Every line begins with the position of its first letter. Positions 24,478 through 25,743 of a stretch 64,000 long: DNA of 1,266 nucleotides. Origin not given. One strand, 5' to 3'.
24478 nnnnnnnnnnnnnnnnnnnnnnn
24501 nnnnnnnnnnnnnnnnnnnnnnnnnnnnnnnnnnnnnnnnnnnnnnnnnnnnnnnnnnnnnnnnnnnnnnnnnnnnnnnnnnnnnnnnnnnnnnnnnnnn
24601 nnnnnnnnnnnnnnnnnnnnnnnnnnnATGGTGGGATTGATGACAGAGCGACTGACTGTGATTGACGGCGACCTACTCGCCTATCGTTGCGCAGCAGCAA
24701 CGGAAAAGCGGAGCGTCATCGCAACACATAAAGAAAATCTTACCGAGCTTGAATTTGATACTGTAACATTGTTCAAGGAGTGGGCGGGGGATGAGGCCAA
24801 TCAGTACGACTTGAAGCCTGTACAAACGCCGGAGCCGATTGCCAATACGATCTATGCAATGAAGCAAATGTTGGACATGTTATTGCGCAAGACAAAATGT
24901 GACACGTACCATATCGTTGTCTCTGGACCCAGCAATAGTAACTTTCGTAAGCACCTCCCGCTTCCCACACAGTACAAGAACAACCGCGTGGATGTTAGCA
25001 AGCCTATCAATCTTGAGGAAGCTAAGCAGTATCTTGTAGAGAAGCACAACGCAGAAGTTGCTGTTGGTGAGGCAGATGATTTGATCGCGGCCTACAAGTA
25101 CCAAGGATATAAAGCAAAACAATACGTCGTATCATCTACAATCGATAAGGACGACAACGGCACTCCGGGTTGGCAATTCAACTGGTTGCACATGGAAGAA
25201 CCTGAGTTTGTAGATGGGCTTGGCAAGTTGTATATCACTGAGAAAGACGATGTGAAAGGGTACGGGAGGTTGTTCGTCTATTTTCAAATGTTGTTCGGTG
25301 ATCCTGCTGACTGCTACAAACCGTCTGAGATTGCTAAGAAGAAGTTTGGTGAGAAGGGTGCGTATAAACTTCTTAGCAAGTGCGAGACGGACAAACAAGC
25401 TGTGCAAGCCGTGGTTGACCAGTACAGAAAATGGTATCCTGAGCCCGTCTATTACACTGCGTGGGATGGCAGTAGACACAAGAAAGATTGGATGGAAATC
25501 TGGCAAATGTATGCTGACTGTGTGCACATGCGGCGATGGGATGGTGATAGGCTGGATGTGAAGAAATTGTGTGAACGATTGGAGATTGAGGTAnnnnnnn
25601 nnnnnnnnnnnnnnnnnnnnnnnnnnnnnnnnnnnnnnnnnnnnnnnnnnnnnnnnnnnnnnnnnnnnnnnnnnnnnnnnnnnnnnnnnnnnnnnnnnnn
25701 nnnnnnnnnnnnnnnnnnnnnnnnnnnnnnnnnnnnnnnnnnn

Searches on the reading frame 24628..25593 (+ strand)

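Call 70: search_protein_families(library=pfam, proteins=[window:24628-25593:+], max_evalue=0.01)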
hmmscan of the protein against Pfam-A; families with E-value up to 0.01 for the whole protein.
window:24628-25593:+ (322 aa): 1 family
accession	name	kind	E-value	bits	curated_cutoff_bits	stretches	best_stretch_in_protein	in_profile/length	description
PF02739.22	5_3_exonuc_N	-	3e-07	30.7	34.3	1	72-175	30-133/164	5'-3' exonuclease, N-terminal resolvase-like domain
